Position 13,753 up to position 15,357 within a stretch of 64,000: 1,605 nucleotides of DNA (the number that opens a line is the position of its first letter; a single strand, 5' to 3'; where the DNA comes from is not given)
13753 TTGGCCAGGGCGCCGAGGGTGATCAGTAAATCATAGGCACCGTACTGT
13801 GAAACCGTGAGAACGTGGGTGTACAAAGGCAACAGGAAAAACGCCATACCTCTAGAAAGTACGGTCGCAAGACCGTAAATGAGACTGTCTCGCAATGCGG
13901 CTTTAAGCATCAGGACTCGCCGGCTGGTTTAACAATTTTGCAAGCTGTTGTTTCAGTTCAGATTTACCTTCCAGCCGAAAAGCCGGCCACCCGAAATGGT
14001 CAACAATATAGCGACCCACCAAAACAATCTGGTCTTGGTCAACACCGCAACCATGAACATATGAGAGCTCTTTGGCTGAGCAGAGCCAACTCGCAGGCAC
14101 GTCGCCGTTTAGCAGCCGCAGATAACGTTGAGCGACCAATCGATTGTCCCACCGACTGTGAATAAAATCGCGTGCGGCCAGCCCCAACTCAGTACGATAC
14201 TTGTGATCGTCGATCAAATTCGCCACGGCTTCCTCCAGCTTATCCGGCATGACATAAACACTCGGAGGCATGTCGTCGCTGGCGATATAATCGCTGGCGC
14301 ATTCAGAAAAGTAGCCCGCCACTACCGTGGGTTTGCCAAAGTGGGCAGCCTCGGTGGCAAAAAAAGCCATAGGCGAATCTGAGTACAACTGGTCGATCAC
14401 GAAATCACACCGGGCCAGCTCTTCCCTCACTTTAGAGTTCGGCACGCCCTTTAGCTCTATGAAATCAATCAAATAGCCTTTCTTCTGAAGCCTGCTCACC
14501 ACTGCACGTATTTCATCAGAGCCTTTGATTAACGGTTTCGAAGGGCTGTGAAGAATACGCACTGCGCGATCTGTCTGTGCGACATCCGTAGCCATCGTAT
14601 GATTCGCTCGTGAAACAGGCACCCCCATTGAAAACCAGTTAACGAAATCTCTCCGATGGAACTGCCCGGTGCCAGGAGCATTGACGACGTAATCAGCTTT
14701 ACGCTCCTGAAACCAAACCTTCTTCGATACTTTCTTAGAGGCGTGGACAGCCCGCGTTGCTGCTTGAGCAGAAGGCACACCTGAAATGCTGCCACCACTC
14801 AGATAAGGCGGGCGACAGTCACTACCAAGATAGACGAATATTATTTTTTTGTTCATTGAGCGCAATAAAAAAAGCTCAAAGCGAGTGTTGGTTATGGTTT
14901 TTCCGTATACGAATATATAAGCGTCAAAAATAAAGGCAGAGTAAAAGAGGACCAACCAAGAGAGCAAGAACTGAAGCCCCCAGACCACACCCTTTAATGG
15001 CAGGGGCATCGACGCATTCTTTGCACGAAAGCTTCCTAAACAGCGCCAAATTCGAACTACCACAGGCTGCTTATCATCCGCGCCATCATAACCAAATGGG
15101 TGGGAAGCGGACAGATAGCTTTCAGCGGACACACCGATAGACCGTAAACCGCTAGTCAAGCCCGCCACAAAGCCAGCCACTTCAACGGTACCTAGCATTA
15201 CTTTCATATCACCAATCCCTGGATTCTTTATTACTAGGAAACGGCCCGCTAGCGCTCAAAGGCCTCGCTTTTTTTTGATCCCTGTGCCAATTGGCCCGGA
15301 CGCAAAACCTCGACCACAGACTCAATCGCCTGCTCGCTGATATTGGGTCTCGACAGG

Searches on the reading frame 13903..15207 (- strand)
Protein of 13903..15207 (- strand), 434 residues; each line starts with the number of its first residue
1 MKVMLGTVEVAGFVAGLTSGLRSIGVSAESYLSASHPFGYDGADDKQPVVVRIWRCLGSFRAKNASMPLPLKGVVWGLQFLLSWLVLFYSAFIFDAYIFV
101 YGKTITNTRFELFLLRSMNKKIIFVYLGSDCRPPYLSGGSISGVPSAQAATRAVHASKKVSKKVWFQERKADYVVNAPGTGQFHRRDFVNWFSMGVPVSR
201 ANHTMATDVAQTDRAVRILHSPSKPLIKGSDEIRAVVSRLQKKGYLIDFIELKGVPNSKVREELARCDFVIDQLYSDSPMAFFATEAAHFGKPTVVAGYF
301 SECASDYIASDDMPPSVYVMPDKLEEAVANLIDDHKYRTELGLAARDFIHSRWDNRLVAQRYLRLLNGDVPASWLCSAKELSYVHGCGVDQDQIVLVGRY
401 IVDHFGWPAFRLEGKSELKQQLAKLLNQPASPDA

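Call 6: search_protein_families(library=pfam, proteins=[window:13903-15207:-])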
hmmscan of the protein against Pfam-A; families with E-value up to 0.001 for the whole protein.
window:13903-15207:- (434 aa): 0 families

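Call 12: search_protein_families(library=ncbifam, proteins=[window:13903-15207:-], max_evalue=0.01)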
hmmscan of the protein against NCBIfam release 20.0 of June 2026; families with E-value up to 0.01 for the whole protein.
window:13903-15207:- (434 aa): 0 families

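Call 14: find_encoding_contigs(protein=window:13903-15207:-, flank=10000, max_places=10)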
Protein window:13903-15207:- (434 aa): 1 contig read that carries it; 1 place shown.
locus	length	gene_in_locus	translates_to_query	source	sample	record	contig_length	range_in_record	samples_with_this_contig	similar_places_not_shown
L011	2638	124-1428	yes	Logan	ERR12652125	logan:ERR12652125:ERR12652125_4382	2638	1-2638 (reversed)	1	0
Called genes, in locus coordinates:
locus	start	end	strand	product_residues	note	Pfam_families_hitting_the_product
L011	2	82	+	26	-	?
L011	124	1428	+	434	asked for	-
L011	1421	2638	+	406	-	?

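Call 16: find_homologous_proteins(query=window:13903-15207:-, max_evalue=0.00001)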
Query window:13903-15207:- (434 aa): 225 proteins with E <= 0.00001 among 8000 candidates; the best 120 are listed.
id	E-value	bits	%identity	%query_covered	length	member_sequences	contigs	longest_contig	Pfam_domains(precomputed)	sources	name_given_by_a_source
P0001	1.1e-283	958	96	100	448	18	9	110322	-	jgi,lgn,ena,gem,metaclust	jgi:glycosyltransferase involved in cell wall biosynthesis|metaclust:\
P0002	1.5e-263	892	90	100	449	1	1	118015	-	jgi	-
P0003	4.1e-213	726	73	100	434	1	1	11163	-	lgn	-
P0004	1.6e-212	724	73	100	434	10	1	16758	-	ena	-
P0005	4.8e-200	683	69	100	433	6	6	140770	-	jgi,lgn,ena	-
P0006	5.7e-198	676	69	99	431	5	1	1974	-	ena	-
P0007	2.5e-191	654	66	99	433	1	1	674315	-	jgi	-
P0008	1.1e-169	583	60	100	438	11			-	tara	tara:strand:- start:1521 stop:2837 length:1317 start_codon:yes stop_codon:yes gene_type:complete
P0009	1.6e-165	569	59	98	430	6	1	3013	-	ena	-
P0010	2.2e-165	569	59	98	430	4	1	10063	-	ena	-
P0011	4.0e-165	568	60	99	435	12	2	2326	-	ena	-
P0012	1.2e-157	543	68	80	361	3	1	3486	-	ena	-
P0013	3.1e-129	449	49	97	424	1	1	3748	-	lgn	-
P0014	1.1e-115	405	44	98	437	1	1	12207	-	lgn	-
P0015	2.0e-115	404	46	91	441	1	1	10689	-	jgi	-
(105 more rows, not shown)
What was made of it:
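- Closest known: GT4. Same: The family is labelled glycosyltransferase by several sources (call 16).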

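Call 17: find_encoding_contigs(protein=P0001, flank=10000, max_places=6)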
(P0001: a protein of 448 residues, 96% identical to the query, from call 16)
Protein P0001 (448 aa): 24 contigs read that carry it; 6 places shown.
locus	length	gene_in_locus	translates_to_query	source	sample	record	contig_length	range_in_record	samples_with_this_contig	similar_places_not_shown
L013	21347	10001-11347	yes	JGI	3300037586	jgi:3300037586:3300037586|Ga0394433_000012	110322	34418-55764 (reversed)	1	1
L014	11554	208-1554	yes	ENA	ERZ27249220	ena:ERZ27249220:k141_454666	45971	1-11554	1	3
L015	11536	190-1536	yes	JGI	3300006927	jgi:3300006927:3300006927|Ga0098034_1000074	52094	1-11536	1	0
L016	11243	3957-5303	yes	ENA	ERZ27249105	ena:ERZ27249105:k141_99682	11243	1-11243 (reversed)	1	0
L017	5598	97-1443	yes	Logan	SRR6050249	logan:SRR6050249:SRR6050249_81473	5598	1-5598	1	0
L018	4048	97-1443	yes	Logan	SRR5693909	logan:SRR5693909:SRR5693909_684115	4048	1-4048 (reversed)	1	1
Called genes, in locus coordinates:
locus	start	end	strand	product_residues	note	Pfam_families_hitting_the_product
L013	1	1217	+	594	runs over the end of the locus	PF03600:CitMHS, PF02080:TrkA_C, PF06808:DctM, PF00939:Na_sulph_symp, PF03600:CitMHS (weak)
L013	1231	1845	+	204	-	PF06414:Zeta_toxin (weak), PF01583:APS_kinase, PF13238:AAA_18 (weak), PF13671:AAA_33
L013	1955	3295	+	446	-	PF03721:UDPG_MGDP_dh_N, PF00984:UDPG_MGDP_dh, PF03720:UDPG_MGDP_dh_C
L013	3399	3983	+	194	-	PF00132:Hexapep (weak), PF25084:LbH_EIF2B (weak), PF25087:GMPPB_C (faint), PF14602:Hexapep_2 (faint)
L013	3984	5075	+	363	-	PF00155:Aminotran_1_2, PF01041:DegT_DnrJ_EryC1, PF01053:Cys_Met_Meta_PP (weak), PF01212:Beta_elim_lyase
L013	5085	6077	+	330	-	PF01073:3Beta_HSD, PF01370:Epimerase, PF02719:Polysacc_synt_2, PF04321:RmlD_sub_bind, PF07993:NAD_binding_4, PF13460:NAD_binding_10, PF16363:GDP_Man_Dehyd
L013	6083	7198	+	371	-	PF00155:Aminotran_1_2, PF01041:DegT_DnrJ_EryC1, PF01212:Beta_elim_lyase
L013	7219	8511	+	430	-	-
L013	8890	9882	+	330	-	PF01073:3Beta_HSD, PF01370:Epimerase, PF02719:Polysacc_synt_2, PF04321:RmlD_sub_bind, PF13460:NAD_binding_10, PF16363:GDP_Man_Dehyd, PF07993:NAD_binding_4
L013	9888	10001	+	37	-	-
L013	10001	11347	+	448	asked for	-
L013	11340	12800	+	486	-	PF01943:Polysacc_synt, PF13440:Polysacc_synt_3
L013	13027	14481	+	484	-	PF14052:Caps_assemb_Wzi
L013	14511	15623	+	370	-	PF02563:Poly_export, PF10531:SLBB, PF22461:SLBB_2, PF10531:SLBB (weak), PF22461:SLBB_2, PF18412:Wza_C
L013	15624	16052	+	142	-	PF01451:LMWPc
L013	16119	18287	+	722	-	PF02706:Wzz, PF23607:WZC_N, PF13807:GNVR, PF01656:CbiA, PF09140:MipZ, PF10609:ParA (weak), PF13614:AAA_31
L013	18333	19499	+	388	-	PF13439:Glyco_transf_4, PF13579:Glyco_trans_4_4, PF00534:Glycos_transf_1 (weak), PF13692:Glyco_trans_1_4 (weak)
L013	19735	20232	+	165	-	PF02357:NusG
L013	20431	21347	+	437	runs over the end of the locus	PF03446:NAD_binding_2 (weak), PF03721:UDPG_MGDP_dh_N, PF00984:UDPG_MGDP_dh, PF03720:UDPG_MGDP_dh_C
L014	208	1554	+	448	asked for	-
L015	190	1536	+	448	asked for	-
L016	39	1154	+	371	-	PF00155:Aminotran_1_2, PF01041:DegT_DnrJ_EryC1, PF01212:Beta_elim_lyase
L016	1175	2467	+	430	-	-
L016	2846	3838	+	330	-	PF01073:3Beta_HSD, PF01370:Epimerase, PF02719:Polysacc_synt_2, PF04321:RmlD_sub_bind, PF13460:NAD_binding_10, PF16363:GDP_Man_Dehyd, PF07993:NAD_binding_4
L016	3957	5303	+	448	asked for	-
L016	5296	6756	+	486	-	PF01943:Polysacc_synt, PF13440:Polysacc_synt_3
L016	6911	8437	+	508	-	PF14052:Caps_assemb_Wzi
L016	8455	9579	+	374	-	PF02563:Poly_export, PF10531:SLBB, PF22461:SLBB_2, PF10531:SLBB (weak), PF22461:SLBB_2, PF18412:Wza_C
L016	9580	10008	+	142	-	PF01451:LMWPc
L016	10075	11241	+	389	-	?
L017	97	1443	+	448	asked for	-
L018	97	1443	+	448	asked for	-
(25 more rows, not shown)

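Call 18: find_encoding_contigs(protein=P0002, flank=10000, max_places=3)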
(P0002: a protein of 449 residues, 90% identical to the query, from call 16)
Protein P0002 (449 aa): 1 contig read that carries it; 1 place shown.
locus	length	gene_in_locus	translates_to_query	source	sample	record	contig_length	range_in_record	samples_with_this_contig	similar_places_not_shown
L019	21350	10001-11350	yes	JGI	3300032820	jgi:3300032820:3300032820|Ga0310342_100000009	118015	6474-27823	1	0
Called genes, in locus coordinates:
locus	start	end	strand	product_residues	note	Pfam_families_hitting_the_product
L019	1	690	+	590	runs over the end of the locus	PF03600:CitMHS, PF02080:TrkA_C, PF06808:DctM (weak), PF03600:CitMHS (weak)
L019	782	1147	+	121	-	PF05635:23S_rRNA_IVP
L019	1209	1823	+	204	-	PF06414:Zeta_toxin (weak), PF01583:APS_kinase, PF13238:AAA_18 (weak), PF13671:AAA_33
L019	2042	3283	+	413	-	PF03721:UDPG_MGDP_dh_N, PF00984:UDPG_MGDP_dh, PF03720:UDPG_MGDP_dh_C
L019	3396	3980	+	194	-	PF00132:Hexapep (weak), PF25084:LbH_EIF2B (weak), PF25087:GMPPB_C (faint), PF14602:Hexapep_2 (faint), PF00132:Hexapep (weak)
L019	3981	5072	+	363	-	PF00155:Aminotran_1_2, PF01041:DegT_DnrJ_EryC1, PF01053:Cys_Met_Meta_PP, PF01212:Beta_elim_lyase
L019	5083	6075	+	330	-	PF01073:3Beta_HSD, PF01370:Epimerase, PF02719:Polysacc_synt_2, PF04321:RmlD_sub_bind, PF05368:NmrA (weak), PF13460:NAD_binding_10, PF16363:GDP_Man_Dehyd, PF07993:NAD_binding_4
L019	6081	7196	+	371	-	PF00155:Aminotran_1_2, PF01041:DegT_DnrJ_EryC1, PF01212:Beta_elim_lyase, PF01053:Cys_Met_Meta_PP (weak)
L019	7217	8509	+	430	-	-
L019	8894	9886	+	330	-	PF01073:3Beta_HSD, PF01370:Epimerase, PF02719:Polysacc_synt_2, PF04321:RmlD_sub_bind, PF05368:NmrA (weak), PF13460:NAD_binding_10, PF16363:GDP_Man_Dehyd, PF07993:NAD_binding_4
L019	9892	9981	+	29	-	-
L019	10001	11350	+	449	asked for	-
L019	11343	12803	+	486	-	PF01943:Polysacc_synt, PF13440:Polysacc_synt_3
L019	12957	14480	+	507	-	PF14052:Caps_assemb_Wzi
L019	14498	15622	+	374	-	PF02563:Poly_export, PF10531:SLBB, PF22461:SLBB_2, PF10531:SLBB (weak), PF22461:SLBB_2, PF18412:Wza_C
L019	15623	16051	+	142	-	PF01451:LMWPc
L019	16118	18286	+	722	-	PF02706:Wzz, PF23607:WZC_N, PF13807:GNVR, PF01656:CbiA, PF09140:MipZ, PF10609:ParA (weak), PF13614:AAA_31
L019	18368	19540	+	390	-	PF13439:Glyco_transf_4, PF13579:Glyco_trans_4_4, PF00534:Glycos_transf_1, PF13692:Glyco_trans_1_4 (weak)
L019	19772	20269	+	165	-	PF02357:NusG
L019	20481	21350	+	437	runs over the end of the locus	PF03446:NAD_binding_2 (faint), PF03721:UDPG_MGDP_dh_N, PF00984:UDPG_MGDP_dh, PF03720:UDPG_MGDP_dh_C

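Call 26: find_related_loci(query=A1, collection=genome_contigs, flank=8000)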
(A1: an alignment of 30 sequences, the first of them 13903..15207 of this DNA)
Query A1 (434 aa) in genome_contigs; peptide patterns used: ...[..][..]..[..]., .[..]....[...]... (x = any residue, [..] = any of these).
316 stretches matched a pattern; 119 encode a relative of the query (tblastn E <= 1e-3); the best 80 are kept; 80 distinct loci.
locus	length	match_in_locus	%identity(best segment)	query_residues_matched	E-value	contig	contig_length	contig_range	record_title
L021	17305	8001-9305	61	1-434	1e-168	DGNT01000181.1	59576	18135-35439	MAG TPA_asm: Alcanivorax sp. UBA4485 UBA4485_contig_556, whole genome shotgun sequence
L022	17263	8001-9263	44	1-425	2e-113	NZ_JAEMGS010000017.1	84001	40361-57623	Motiliproteus sp. SC1-56 NODE_17_length_84001_cov_8.93195, whole genome shotgun sequence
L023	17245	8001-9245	43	2-419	5e-113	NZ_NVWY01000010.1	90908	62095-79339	MAG: Alcanivorax sp. isolate NORP25 Contig_source1382A_646, whole genome shotgun sequence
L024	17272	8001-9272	42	2-424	9e-113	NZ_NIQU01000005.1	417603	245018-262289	Pseudomonas sediminis strain PI11 scaffold_4, whole genome shotgun sequence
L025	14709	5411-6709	43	2-430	4e-110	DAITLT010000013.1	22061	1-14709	MAG TPA_asm: Pseudomonas sp. isolate CTOTU2782 NODE_239_length_22061_cov_5.973007, whole genome shotgun sequence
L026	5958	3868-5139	42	1-429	4e-108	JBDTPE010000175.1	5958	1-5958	MAG: Betaproteobacteria bacterium isolate cluster3_bin.191 NODE_72204_length_5958_cov_3.036592, whole genome shotgun seq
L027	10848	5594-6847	42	1-420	1e-107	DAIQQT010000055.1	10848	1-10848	MAG TPA_asm: Trichlorobacter sp. isolate CTOTU29515 NODE_3310_length_10848_cov_5.634578, whole genome shotgun sequence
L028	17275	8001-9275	42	2-426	7e-115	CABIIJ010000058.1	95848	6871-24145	uncultured Comamonas sp. isolate ISORED-1 genome assembly, contig: ISORED1_58, whole genome shotgun sequence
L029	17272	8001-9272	42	1-427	2e-106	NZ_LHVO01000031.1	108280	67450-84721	Pseudomonas sp. MIACH PREFIX_contig_31, whole genome shotgun sequence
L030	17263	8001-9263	42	1-425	7e-106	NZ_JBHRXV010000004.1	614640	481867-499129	Sphingoaurantiacus capsulatus strain KCTC 42644 soapdenovo_K_61_4, whole genome shotgun sequence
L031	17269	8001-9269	41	1-425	2e-104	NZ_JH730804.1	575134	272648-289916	Pseudomonas gingeri NCPPB 3146 = LMG 5327 strain NCPPB 3146 scf_18585_43, whole genome shotgun sequence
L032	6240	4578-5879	41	1-434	2e-102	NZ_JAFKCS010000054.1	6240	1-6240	Bowmanella yangjiangensis strain Y57 54, whole genome shotgun sequence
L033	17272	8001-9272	40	1-425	3e-102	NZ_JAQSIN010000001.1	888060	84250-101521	Curvibacter microcysteis strain RS43 contig1, whole genome shotgun sequence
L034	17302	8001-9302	41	1-434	4e-102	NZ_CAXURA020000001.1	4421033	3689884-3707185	Pseudomonas sp. LjRoot71 LJR071c1, whole genome shotgun sequence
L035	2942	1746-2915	42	2-393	7e-103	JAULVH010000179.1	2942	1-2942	MAG: Burkholderiaceae bacterium isolate P_BURK1 NODE_145881_length_2942_cov_0.773002, whole genome shotgun sequence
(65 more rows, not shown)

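Call 46: predict_structure(alignment_id=A1)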
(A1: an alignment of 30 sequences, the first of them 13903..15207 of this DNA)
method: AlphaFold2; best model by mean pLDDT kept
length: 434 residues; sequences in the alignment: 30
mean_pLDDT: 91.0   pTM: 0.90
mean pLDDT of the five models: 91.0, 90.7, 89.5, 88.7, 88.2
residues with pLDDT >= 90: 338; 70-90: 72; 50-70: 23; < 50: 1
segments of 3 or more residues with pLDDT < 50: none
pLDDT, mean of each block of 10 residues (from residue 1): 94 92 96 87 72 93 90 93 97 97 95 97 93 91 91 96 97 95 95 88 57 86 86 96 97 90 93 79 88 92 90 92 96 95 94 94 98 95 89 94 96 93 89 52
secondary structure, 60 per line:
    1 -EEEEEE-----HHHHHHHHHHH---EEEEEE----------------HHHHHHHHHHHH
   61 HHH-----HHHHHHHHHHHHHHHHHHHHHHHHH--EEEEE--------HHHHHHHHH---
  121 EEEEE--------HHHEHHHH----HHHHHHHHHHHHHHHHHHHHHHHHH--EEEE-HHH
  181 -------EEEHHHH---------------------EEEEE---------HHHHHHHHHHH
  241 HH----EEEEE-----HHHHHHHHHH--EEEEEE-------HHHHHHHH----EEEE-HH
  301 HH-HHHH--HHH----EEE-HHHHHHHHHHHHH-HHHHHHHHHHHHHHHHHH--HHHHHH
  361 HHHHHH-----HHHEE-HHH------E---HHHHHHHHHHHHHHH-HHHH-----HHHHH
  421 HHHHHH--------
elements in order: E2-7 H13-23 E27-32 H49-63 H69-93 E96-100 H109-117 E121-125 H138-141 H146-170 E173-176 E188-190 H191-194 E216-220 H230-242 E247-251 H257-266 E269-274 H282-289 E294-297 H299-302 H304-307 E317-319 H321-333 H335-352 H355-366 H391-405 H407-410 H416-426
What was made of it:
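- On GT-B fold (GT4-like) glycosyltransferase, for the 430- and 434-aa proteins: The model has pLDDT 91 and pTM 0.90 (call 46).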

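Call 50: fold_search(model_id=the predicted structure, library=pdb)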
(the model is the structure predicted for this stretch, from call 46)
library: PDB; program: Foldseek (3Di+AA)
matches with E <= 10: 1431; with E <= 0.001: 109
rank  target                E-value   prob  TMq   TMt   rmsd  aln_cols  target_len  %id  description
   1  8dvw                  1.8e-08  1.00  0.48  0.56   7.3       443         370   13  Structure of the Campylobacter concisus glycosyltransferase PglA R203Q (released 2024-01-17)
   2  3fro_A                2.8e-08  1.00  0.46  0.46   9.8       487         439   15  Crystal structure of Pyrococcus abyssi glycogen synthase with open and closed conformations (released 2010-01-12)
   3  8dvz                  3.9e-08  1.00  0.47  0.54   8.0       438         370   12  Structure of the Campylobacter concisus glycosyltransferase PglA R282V variant (released 2024-01-17)
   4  8dqd                  4.3e-08  1.00  0.48  0.55   8.6       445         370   12  Structure of the Campylobacter concisus glycosyltransferase PglA (released 2024-01-17)
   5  3c48_B                7.2e-08  1.00  0.35  0.38  11.6       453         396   12  Structure of the retaining glycosyltransferase MshA: The first step in mycothiol biosynthesis. Organism: Corynebacteri (released 2008-03-25)
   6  3c4q_A                1.6e-07  1.00  0.47  0.52   8.8       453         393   13  Structure of the retaining glycosyltransferase MshA : The first step in mycothiol biosynthesis. Organism : Corynebacte (released 2008-04-01)
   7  3mbo_B                1.8e-07  1.00  0.50  0.58   8.2       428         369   10  Crystal Structure of the Glycosyltransferase BaBshA bound with UDP and L-malate (released 2010-09-29)
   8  6tvp_A                2.7e-07  1.00  0.49  0.54   8.5       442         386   13  Structure of Mycobacterium smegmatis alpha-maltose-1-phosphate synthase GlgM (released 2020-04-22)
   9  3c4q_B                3.5e-07  1.00  0.50  0.54   8.2       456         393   13  Structure of the retaining glycosyltransferase MshA : The first step in mycothiol biosynthesis. Organism : Corynebacte (released 2008-04-01)
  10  4xso_A                4.8e-07  1.00  0.44  0.51   8.2       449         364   13  Crystal structure of apo-form Alr3699/HepE from Anabaena sp. strain PCC 7120 (released 2016-01-13)
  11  8vrf_B                7.6e-07  1.00  0.49  0.47  11.9       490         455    9  Sucrose-phosphate synthase-like protein from Leishmania major (released 2025-08-13)
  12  3d0r_A                8.4e-07  1.00  0.37  0.41  11.8       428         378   11  Crystal structure of calG3 from Micromonospora echinospora determined in space group P2(1) (released 2008-06-24)
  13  6tvp_B                9.3e-07  1.00  0.48  0.53   8.2       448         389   13  Structure of Mycobacterium smegmatis alpha-maltose-1-phosphate synthase GlgM (released 2020-04-22)
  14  6d9t                  9.8e-07  1.00  0.48  0.54   8.3       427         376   13  BshA from Staphylococcus aureus complexed with UDP (released 2019-05-08)
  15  4xsp_A                1.1e-06  1.00  0.44  0.51   7.7       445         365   12  Crystal structure of Anabaena Alr3699/HepE in complex with UDP (released 2016-01-13)
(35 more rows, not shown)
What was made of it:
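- On GT-B fold (GT4-like) glycosyltransferase, for the 430- and 434-aa proteins: Foldseek hits PglA, glycogen synthase, MshA and BshA at E 2e-8 to 1e-6 with TM about 0.5 (call 50).
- Closest known: GT4. Same: The predicted two-Rossmann-domain fold matches these structures with Foldseek probability 1.0 (call 50).
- Tried and rejected: The 430-aa proteins as Wzy polymerases or ATP-grasp ligases: considered and dropped after the fold search (call 50).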

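Call 56: find_related_loci(query=window:13903-15207:-, collection=metagenome_contigs, flank=8000)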
Query window:13903-15207:- (434 aa) in metagenome_contigs; peptide patterns used: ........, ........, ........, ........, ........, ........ (x = any residue, [..] = any of these).
297 stretches matched a pattern; 11 encode a relative of the query (tblastn E <= 1e-3); 10 distinct loci.
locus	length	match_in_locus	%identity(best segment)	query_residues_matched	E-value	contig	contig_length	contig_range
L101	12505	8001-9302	97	1-434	0e+0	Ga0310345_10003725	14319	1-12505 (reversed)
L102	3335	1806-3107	96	1-434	0e+0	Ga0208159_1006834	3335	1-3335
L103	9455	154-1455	97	1-434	0e+0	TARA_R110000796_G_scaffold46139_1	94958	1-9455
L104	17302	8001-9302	90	1-434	0e+0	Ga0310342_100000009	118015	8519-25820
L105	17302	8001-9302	96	1-434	0e+0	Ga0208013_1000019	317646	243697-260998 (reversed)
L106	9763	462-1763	74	1-434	0e+0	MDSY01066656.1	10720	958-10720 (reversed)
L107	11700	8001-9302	70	1-434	0e+0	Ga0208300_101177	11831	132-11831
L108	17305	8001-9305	60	1-434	2e-176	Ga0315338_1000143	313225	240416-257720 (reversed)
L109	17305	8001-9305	61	1-434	1e-169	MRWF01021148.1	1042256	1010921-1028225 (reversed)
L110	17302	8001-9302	74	1-434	0e+0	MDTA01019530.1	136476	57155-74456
